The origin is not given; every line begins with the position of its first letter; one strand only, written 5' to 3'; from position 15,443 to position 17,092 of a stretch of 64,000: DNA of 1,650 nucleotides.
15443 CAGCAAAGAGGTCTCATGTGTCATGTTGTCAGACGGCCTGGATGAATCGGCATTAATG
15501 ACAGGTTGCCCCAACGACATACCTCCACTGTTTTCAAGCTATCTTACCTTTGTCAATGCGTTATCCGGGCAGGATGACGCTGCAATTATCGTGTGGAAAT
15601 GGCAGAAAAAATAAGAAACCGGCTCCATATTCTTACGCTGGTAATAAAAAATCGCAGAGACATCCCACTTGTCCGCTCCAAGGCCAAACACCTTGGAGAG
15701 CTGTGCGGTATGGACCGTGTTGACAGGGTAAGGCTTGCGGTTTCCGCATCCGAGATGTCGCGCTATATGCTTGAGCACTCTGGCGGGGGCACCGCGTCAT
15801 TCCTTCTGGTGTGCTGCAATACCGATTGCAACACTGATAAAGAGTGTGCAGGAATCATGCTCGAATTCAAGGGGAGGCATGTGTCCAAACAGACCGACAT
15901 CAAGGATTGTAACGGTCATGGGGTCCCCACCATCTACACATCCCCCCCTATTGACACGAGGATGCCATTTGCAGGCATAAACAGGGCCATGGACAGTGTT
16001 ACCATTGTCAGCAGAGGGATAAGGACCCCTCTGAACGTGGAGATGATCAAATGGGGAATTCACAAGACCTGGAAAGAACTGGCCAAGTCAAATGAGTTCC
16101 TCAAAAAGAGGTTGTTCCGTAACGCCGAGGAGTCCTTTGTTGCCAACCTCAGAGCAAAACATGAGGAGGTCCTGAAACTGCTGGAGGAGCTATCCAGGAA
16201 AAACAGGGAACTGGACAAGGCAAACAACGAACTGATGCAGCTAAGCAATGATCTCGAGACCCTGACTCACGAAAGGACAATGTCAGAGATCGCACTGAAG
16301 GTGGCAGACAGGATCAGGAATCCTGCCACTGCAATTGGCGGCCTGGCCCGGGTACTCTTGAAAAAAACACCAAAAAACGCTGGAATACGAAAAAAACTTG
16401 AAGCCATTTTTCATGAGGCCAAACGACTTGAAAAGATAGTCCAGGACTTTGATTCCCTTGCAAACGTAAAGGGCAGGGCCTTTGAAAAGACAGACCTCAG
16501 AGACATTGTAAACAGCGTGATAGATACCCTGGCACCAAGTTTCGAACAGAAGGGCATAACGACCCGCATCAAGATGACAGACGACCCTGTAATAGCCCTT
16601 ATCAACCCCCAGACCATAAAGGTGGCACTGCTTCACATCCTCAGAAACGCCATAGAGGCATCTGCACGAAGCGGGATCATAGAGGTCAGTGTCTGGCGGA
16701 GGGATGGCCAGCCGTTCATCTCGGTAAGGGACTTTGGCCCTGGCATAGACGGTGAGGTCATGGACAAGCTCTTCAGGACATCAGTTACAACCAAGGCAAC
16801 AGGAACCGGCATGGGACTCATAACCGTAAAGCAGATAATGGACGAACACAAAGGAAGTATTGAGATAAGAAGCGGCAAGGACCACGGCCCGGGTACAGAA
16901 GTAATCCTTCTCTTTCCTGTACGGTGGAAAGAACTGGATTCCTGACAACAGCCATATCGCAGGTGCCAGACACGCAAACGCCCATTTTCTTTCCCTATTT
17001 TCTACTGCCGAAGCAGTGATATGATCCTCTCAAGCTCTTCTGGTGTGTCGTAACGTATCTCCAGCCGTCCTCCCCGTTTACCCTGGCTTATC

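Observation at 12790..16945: Stressosome-type RsbR-RsbS-RsbT operon wired to a kinase/phosphatase fusion and a kinase-like output, with no sigma factor or response regulator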

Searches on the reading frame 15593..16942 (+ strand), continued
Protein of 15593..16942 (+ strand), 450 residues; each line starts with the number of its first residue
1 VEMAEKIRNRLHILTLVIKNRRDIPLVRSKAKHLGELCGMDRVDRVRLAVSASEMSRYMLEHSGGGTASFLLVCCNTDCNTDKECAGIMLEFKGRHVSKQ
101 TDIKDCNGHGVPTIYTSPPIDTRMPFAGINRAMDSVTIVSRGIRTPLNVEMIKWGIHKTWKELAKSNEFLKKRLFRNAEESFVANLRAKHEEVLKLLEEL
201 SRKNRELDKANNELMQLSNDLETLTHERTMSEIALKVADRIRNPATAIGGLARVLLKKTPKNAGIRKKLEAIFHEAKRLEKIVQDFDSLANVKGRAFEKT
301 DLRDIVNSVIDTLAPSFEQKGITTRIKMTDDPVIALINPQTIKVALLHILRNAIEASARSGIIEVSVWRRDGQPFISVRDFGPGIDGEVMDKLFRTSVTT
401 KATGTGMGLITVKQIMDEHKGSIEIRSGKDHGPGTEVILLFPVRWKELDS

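Call 107: find_encoding_contigs(protein=P0034, flank=8000, max_places=6)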
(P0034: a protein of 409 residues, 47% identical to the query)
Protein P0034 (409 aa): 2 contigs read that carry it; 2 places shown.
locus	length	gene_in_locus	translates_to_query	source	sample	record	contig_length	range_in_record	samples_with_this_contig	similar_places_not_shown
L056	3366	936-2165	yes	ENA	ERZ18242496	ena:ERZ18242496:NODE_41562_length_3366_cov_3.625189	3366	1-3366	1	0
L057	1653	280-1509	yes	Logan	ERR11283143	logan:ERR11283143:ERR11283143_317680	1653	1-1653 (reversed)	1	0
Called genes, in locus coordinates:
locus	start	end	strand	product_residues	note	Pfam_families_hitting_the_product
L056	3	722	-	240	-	?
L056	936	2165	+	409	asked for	PF00989:PAS (weak), PF08448:PAS_4, PF13188:PAS_8 (weak), PF13426:PAS_9, PF02518:HATPase_c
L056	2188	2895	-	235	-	PF09335:VTT_dom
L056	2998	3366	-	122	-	?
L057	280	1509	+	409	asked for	PF00989:PAS (weak), PF08448:PAS_4, PF13188:PAS_8 (weak), PF13426:PAS_9, PF02518:HATPase_c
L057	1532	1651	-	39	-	?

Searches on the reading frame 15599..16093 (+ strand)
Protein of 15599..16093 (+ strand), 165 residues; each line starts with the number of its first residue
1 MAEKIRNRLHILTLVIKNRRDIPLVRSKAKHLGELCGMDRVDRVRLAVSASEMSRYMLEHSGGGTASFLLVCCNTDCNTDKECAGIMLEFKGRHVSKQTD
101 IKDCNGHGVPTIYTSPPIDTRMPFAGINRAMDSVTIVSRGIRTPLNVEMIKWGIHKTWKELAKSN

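Call 77: predict_structure(alignment_id=A8)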
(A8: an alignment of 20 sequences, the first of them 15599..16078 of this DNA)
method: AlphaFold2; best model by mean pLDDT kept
length: 160 residues; sequences in the alignment: 20
mean_pLDDT: 85.6   pTM: 0.81
mean pLDDT of the five models: 85.6, 84.1, 83.9, 83.7, 83.4
residues with pLDDT >= 90: 100; 70-90: 30; 50-70: 22; < 50: 8
segments of 3 or more residues with pLDDT < 50: 110-113
pLDDT, mean of each block of 10 residues (from residue 1): 81 98 98 96 98 96 97 68 90 78 51 60 91 89 92 86
secondary structure, 60 per line:
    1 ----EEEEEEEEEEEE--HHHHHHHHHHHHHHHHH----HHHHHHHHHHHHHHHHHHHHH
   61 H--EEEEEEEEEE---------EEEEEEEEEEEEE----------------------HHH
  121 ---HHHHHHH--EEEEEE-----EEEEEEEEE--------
elements in order: E5-16 H19-35 H40-61 E64-73 E83-95 H124-130 E133-138 E144-152

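Call 111: find_related_loci(query=A4, collection=metagenome_contigs, flank=6000)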
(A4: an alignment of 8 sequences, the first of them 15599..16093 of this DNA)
Query A4 (165 aa) in metagenome_contigs; peptide patterns used: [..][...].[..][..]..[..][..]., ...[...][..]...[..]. (x = any residue, [..] = any of these).
79 stretches matched a pattern; 14 encode a relative of the query (tblastn E <= 1e-3); 14 distinct loci.
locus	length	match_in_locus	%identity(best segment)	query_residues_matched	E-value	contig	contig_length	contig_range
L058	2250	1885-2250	100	1-122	6e-84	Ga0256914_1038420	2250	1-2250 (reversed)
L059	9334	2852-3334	36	2-163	3e-28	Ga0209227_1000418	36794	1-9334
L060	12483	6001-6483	36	2-163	3e-28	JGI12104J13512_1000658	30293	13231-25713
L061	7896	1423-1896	35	5-163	2e-27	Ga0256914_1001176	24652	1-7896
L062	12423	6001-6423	35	5-153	2e-24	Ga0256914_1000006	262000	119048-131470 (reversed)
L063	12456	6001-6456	34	4-163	2e-23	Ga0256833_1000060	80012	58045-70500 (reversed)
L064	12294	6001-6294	42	3-100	4e-22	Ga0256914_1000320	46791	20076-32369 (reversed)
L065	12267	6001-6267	44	3-92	1e-21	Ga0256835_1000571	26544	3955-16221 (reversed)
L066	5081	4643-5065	34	7-152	3e-21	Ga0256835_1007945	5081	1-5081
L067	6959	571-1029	29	5-163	7e-18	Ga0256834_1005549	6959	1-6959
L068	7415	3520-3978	29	5-163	7e-18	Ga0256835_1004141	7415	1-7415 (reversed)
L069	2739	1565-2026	28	1-163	1e-17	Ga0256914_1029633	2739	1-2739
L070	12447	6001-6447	28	5-163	3e-17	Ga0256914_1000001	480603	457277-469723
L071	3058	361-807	30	1-161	2e-16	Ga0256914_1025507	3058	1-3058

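Call 115: search_protein_families(library=pfam, proteins=[L070:96-1532:+, L070:1453-3225:+, L070:7405-7977:+, L070:7985-8818:+, L070:8890-9306:-], max_evalue=0.001)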
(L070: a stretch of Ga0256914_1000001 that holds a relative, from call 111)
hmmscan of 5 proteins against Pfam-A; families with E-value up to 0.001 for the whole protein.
L070:96-1532:+ (479 aa): 9 families
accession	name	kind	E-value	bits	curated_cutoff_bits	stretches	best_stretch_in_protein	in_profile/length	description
PF00158.32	Sigma54_activat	-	1.7e-74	249.5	20.2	1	162-329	1-168/168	Sigma-54 interaction domain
PF00072.30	Response_reg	-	3e-33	114.8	30.2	1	26-135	1-110/111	Response regulator receiver domain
PF25601.1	AAA_lid_14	-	1.2e-27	96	27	1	334-418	1-85/87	AAA+ ATPase lid domain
PF14532.12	Sigma54_activ_2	-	7.8e-24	84.9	25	1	163-333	1-138/138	Sigma-54 interaction domain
PF02954.25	HTH_8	-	1.1e-13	51.1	22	1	437-476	2-41/42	Bacterial regulatory protein, Fis family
PF07728.20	AAA_5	-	1.7e-07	31.8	22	1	185-306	1-125/139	AAA domain (dynein-related subfamily)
PF01078.27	Mg_chelatase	-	1.5e-05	25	20.3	0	241-271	93-123/207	Magnesium chelatase, subunit ChlI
PF07724.20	AAA_2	-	0.00012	22.6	27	1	183-303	3-124/166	AAA domain (Cdc48 subfamily)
PF00004.35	AAA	-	0.00016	22.6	21.2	1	186-320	1-128/131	ATPase family associated with various cellular activities (AAA)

L070:1453-3225:+ (591 aa): 9 families
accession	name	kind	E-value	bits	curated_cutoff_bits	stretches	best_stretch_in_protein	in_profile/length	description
PF02518.31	HATPase_c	-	3.4e-30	105.2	26.4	1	445-550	2-110/111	Histidine kinase-, DNA gyrase B-, and HSP90-like ATPase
PF00512.31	HisKA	-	6.4e-15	55.4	26.9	1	338-403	2-66/66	His Kinase A (phospho-acceptor) domain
PF25323.1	6TM_PilS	-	1.5e-12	48.1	27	1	28-195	5-184/189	PilS-like transmembrane domain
PF08448.16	PAS_4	-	2.8e-08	34.4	23.1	1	220-321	3-107/110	PAS fold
PF13426.13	PAS_9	-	3.2e-08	34.2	27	1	224-321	3-103/103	PAS domain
PF13596.12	PAS_10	-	2e-06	28.8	22.1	1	217-320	4-106/106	PAS domain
PF00989.32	PAS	-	1.1e-05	25.8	22.6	1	215-319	4-113/113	PAS fold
PF13589.12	HATPase_c_3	-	0.00013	22.4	25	1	449-502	3-54/137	Histidine kinase-, DNA gyrase B-, and HSP90-like ATPase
PF14501.12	HATPase_c_5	-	0.00058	20.2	22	0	450-536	7-91/102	GHKL domain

L070:7405-7977:+ (191 aa): 10 families
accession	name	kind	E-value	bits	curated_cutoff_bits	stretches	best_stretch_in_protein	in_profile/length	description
PF13183.11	Fer4_8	-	1.2e-11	45.4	27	1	33-94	2-68/68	4Fe-4S dicluster domain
PF13534.11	Fer4_17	-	2.1e-10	41.4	22.2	1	35-95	1-61/61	4Fe-4S dicluster domain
PF13187.11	Fer4_9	-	6.3e-09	36.2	27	1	35-93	1-50/52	4Fe-4S dicluster domain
PF13237.11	Fer4_10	-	2.4e-06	27.8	25.5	1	34-91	7-53/53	4Fe-4S dicluster domain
PF12797.12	Fer4_2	-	1.4e-05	25.2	24.5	0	32-48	6-22/22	4Fe-4S binding domain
PF13746.11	Fer4_18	-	3.9e-05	24.3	27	0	79-98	60-79/114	4Fe-4S dicluster domain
PF12838.12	Fer4_7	-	6.4e-05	23.8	27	0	35-93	1-51/52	4Fe-4S dicluster domain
PF12800.12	Fer4_4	-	0.00011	22.7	24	0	35-48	3-16/17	4Fe-4S binding domain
PF00037.32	Fer4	-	0.0002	21.5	21.1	0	35-48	7-20/24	4Fe-4S binding domain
PF25160.1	LdpA_Fe-S-bd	-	0.00097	19.3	27.6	0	28-49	20-41/49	LdpA Fe-S cluster-binding domain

L070:7985-8818:+ (278 aa): 1 family
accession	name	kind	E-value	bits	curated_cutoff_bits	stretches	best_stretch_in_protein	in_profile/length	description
PF02754.22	CCG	-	2.6e-17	63.1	20.6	2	5-83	3-84/85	Cysteine-rich domain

L070:8890-9306:- (138 aa): 1 family
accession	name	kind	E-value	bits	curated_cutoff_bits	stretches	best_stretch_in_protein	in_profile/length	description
PF01894.22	UPF0047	-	1.4e-31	109.5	27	1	19-135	1-117/117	Uncharacterised protein family UPF0047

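Call 117: search_protein_families(library=pfam, proteins=[L062:7284-9797:+, L062:1379-3178:+, L064:2394-3161:-, L060:1764-2432:+], max_evalue=0.001)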
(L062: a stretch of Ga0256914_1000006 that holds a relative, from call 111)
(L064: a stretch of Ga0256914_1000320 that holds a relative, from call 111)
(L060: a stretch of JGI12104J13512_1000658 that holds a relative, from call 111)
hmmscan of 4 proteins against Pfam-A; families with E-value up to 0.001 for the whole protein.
L062:7284-9797:+ (838 aa): 0 families

L062:1379-3178:+ (600 aa): 2 families
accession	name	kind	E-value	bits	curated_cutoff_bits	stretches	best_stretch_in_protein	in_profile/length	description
PF00654.25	Voltage_CLC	-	3e-97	326.3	24.8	1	74-413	2-345/346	Voltage gated chloride channel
PF00571.33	CBS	-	1.3e-23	83.5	24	2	514-570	2-56/57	CBS domain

L064:2394-3161:- (255 aa): 1 family
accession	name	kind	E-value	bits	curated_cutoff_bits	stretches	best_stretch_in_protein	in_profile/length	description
PF07963.17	N_methyl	-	3.3e-06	26.9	21.2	1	45-67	5-27/27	Prokaryotic N-terminal methylation motif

L060:1764-2432:+ (223 aa): 2 families
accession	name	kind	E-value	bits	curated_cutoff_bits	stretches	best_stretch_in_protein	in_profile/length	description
PF00072.30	Response_reg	-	3.9e-25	88.6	30.2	1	21-130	1-110/111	Response regulator receiver domain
PF09851.14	SHOCT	-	2.4e-05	24.4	27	1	195-219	3-27/28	Short C-terminal domain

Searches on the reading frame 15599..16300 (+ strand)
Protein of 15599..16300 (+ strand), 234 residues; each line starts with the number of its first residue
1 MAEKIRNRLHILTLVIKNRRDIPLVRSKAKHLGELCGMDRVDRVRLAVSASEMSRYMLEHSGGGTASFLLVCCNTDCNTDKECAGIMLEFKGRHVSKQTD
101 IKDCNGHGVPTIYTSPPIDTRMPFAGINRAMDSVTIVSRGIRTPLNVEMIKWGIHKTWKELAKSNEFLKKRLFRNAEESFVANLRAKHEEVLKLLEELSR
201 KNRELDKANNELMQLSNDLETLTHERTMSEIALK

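Call 29: search_solved_structures(query=window:15599-16300:+, max_evalue=10)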
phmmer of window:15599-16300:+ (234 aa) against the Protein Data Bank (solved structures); distinct sequences matched with E-value up to 10: 7.
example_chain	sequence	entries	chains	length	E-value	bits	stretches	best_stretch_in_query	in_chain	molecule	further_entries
5fiy_A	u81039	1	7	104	0.88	12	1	161-222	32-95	PRKC APOPTOSIS WT1 REGULATOR PROTEIN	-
4jzl_A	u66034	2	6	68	1.5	11.2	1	175-226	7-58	B-cell receptor-associated protein 31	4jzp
9b0x_J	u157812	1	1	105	1.5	11.2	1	169-218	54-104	ATP synthase inhibitory factor 1, IF1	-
8xwx_E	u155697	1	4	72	1.7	11.1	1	175-226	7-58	B-cell receptor-associated protein 31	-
5m4y_A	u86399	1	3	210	2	10.8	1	174-223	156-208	Protein SSO2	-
8uao_A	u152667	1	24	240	2.5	10.5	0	171-223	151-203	DpHF18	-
6f62_A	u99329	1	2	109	2.8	10.4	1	150-220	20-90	Synaptonemal complex protein 1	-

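Call 30: find_homologous_proteins(query=window:15599-16264:+, max_evalue=0.01)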
Query window:15599-16264:+ (222 aa): 3 proteins with E <= 0.01 among 231 candidates.
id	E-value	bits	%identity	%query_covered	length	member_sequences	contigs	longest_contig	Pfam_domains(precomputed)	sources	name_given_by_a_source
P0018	9.5e-60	219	75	61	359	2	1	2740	PF13581.13,PF02518.32,PF00512.32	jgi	jgi:signal transduction histidine kinase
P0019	3.8e-52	195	84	50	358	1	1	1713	PF02518.32,PF00512.32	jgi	-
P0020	6.3e-39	151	42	98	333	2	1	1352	-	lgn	-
